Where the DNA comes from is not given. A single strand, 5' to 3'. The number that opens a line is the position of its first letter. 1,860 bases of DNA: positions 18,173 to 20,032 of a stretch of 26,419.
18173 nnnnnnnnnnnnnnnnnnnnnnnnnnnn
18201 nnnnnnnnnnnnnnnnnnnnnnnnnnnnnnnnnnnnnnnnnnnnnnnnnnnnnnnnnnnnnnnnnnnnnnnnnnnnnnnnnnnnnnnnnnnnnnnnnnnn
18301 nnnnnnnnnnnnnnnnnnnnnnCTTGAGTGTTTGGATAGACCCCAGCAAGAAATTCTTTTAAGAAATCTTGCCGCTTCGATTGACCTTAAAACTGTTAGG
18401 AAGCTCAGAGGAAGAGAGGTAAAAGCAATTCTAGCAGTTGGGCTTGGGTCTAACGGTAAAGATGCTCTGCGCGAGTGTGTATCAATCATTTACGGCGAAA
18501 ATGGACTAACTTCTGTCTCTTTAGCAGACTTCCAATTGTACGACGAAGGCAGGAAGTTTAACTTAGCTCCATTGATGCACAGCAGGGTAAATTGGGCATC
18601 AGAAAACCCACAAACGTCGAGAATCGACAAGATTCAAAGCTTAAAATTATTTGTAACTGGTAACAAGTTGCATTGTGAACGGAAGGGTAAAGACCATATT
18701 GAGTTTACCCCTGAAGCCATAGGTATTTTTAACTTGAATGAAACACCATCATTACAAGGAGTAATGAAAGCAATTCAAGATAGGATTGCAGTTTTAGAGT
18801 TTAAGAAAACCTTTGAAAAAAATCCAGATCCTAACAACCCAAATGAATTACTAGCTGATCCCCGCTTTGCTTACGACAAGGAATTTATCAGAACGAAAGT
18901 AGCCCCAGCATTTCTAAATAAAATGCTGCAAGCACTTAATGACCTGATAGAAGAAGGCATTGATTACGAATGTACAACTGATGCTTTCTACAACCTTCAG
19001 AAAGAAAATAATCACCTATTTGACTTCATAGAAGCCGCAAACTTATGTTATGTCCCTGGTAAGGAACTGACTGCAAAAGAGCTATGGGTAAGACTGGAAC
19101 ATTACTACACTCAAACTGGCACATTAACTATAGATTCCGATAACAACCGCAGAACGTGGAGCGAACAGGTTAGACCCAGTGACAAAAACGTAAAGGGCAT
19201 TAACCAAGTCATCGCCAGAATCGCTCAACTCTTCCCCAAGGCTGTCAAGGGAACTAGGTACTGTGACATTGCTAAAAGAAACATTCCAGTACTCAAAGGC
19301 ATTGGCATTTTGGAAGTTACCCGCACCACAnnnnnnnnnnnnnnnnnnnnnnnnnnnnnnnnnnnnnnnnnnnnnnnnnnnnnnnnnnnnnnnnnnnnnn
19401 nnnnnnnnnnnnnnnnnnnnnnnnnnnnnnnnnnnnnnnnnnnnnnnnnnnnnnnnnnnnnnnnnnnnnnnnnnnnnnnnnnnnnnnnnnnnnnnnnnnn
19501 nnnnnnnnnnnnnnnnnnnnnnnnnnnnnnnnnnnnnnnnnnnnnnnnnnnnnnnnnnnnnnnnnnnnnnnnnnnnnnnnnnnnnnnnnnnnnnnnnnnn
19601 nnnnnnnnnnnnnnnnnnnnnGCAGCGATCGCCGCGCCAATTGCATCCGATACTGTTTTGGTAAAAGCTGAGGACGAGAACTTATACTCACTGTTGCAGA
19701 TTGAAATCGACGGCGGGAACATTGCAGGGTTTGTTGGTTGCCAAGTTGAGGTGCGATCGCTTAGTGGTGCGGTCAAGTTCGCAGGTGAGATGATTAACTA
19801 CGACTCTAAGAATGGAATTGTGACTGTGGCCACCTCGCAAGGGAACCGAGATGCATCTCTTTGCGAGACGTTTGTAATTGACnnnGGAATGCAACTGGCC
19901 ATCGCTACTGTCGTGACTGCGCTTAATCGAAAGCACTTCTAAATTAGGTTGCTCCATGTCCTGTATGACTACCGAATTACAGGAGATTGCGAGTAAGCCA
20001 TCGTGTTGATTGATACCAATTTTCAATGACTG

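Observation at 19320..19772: Strand-symmetric 9-mer array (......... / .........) embedded in the 3' coding region of the primase-helicase gene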

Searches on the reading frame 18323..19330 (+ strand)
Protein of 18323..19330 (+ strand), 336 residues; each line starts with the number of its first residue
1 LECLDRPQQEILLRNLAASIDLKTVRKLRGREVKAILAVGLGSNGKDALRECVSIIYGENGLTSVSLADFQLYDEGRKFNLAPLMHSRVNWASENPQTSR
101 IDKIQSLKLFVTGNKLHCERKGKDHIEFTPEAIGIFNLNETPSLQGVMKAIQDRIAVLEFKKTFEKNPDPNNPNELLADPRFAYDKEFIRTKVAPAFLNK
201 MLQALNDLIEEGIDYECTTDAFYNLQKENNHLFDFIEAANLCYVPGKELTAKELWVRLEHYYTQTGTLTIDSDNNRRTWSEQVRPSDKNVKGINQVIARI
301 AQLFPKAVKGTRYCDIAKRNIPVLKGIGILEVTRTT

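Call 55: find_homologous_proteins(query=window:18323-19330:+, max_evalue=0.00001)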
Query window:18323-19330:+ (336 aa): 57 proteins with E <= 0.00001 among 2178 candidates.
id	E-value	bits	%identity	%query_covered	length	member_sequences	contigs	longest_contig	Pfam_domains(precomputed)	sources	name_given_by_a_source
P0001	3.3e-178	610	79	100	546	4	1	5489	PF19263.6,PF08706.17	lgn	-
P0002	1.9e-152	525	96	74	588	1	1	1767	PF19263.6,PF08706.17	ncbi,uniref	ncbi:DUF5906 domain-containing protein, partial [Nostoc sp. 'Peltigera membranacea cyanobiont' 232]|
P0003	3.4e-147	508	68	97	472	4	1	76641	PF19263.6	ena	-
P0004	2.3e-134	466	84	73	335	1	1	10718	PF19263.6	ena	-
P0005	2.8e-134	466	64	99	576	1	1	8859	PF19263.6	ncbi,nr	ncbi:MAG: hypothetical protein HC836_42240 [Richelia sp. RM2_1_2]|nr:hypothetical protein [Richelia 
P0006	8.2e-134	464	91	69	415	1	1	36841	PF19263.6,PF08706.17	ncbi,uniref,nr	ncbi:DUF5906 domain-containing protein [Nostoc sphaeroides]|uniref:Putative DNA primase/helicase n=1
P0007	4.7e-119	416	72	75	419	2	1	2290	-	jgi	jgi:putative DNA primase/helicase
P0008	2.7e-118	413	58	98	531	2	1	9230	PF19263.6,PF08706.17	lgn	-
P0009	7.5e-118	412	58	99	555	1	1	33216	PF19263.6,PF08706.17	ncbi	ncbi:MAG: DUF5906 domain-containing protein [Cyanobacteria bacterium P01_C01_bin.38]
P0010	1.8e-114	401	57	98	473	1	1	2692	PF19263.6,PF08706.17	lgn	-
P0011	4.6e-109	383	55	98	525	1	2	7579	PF19263.6,PF08706.17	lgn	-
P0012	1.8e-105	371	51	98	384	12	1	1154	PF19263.6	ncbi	ncbi:MAG: DUF5906 domain-containing protein, partial [Dolichospermum sp.]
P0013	1.4e-104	368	53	98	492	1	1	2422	PF19263.6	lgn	-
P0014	1.7e-103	365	53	98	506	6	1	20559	PF19263.6,PF08706.17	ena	-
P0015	2.6e-101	357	56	90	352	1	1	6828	PF19263.6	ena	-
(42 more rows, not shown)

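Call 62: predict_structure(alignment_id=A3)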
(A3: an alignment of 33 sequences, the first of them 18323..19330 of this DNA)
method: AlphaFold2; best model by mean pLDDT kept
length: 336 residues; sequences in the alignment: 33
mean_pLDDT: 88.4   pTM: 0.81
mean pLDDT of the five models: 88.4, 88.3, 87.5, 87.0, 86.6
residues with pLDDT >= 90: 203; 70-90: 113; 50-70: 16; < 50: 4
segments of 3 or more residues with pLDDT < 50: 333-336
pLDDT, mean of each block of 10 residues (from residue 1): 93 97 91 90 87 90 91 89 92 68 87 86 79 89 67 88 89 88 88 96 97 92 84 91 94 96 95 92 84 93 89 93 94 49
secondary structure, 60 per line:
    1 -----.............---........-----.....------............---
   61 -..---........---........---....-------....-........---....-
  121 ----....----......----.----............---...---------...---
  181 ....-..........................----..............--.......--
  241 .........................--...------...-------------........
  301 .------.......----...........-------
elements in order: H6-18 H22-29 E35-39 H46-57 H67-74 H78-85 E89-92 H105-112 E116-119 E125-128 E133-138 H148-154 E155-159 E163-165 E175-177 H181-184 H186-211 H216-229 H232-238 E241-250 H251-265 E268-270 E277-279 H293-301 E308-314 E319-329

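Call 66: fold_search(model_id=the predicted structure, library=pdb)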
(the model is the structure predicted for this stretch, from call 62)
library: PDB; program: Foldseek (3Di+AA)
matches with E <= 10: 887; with E <= 0.001: 148
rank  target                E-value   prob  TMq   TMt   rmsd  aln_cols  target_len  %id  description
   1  8iqi_A                1.7e-12  1.00  0.67  0.27   5.1       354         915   16  Structure of Full-Length AsfvPrimPol in Complex-Form (released 2023-07-26)
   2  8iqi_B                2.2e-12  1.00  0.63  0.26   6.7       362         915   17  Structure of Full-Length AsfvPrimPol in Complex-Form (released 2023-07-26)
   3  8iqi_C                2.4e-12  1.00  0.65  0.26   6.4       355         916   16  Structure of Full-Length AsfvPrimPol in Complex-Form (released 2023-07-26)
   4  8ww7_H                4.6e-12  1.00  0.64  0.27   5.7       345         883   16  Structure of AMPPNP-Form AsfvPrimPol Dodecamer (released 2025-04-30)
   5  8ww7_C                1.2e-11  1.00  0.63  0.27   6.4       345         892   17  Structure of AMPPNP-Form AsfvPrimPol Dodecamer (released 2025-04-30)
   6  8ww9_I                1.8e-11  1.00  0.49  0.21  11.2       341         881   17  Structure of ADP-Form AsfvPrimPol Dodecamer (released 2025-04-30)
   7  8iqh_C                1.9e-11  1.00  0.59  0.25   6.0       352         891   17  Structure of Full-Length AsfvPrimPol in Apo-Form (released 2023-07-26)
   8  8ww9_A                2.0e-11  1.00  0.58  0.25   6.6       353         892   17  Structure of ADP-Form AsfvPrimPol Dodecamer (released 2025-04-30)
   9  8wvz_A                2.3e-11  1.00  0.62  0.35   6.5       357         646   18  Structure of ADP-Form AsfvPrimPol Hexamer (released 2024-10-30)
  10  8ww7_D                2.3e-11  1.00  0.62  0.26   6.1       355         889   18  Structure of AMPPNP-Form AsfvPrimPol Dodecamer (released 2025-04-30)
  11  9ivf_A                2.4e-11  1.00  0.63  0.36   6.2       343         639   15  Structure of Full-Length AsfvPrimPol with polyT DNA (released 2025-12-24)
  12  8iqh_D                3.1e-11  1.00  0.61  0.26   5.2       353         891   16  Structure of Full-Length AsfvPrimPol in Apo-Form (released 2023-07-26)
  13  8iqi_F                3.1e-11  1.00  0.60  0.26   6.3       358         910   16  Structure of Full-Length AsfvPrimPol in Complex-Form (released 2023-07-26)
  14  8wvz_D                4.7e-11  1.00  0.61  0.35   6.4       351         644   18  Structure of ADP-Form AsfvPrimPol Hexamer (released 2024-10-30)
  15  8ww7_F                5.0e-11  1.00  0.60  0.26   6.6       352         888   17  Structure of AMPPNP-Form AsfvPrimPol Dodecamer (released 2025-04-30)
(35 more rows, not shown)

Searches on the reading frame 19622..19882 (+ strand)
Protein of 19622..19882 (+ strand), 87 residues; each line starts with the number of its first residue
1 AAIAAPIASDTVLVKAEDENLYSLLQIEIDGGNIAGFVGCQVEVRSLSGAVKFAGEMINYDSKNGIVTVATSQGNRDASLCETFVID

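Call 79: search_protein_families(library=pfam, proteins=[window:19622-19882:+], max_evalue=0.01)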
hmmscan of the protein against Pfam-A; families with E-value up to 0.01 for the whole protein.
window:19622-19882:+ (87 aa): 0 families
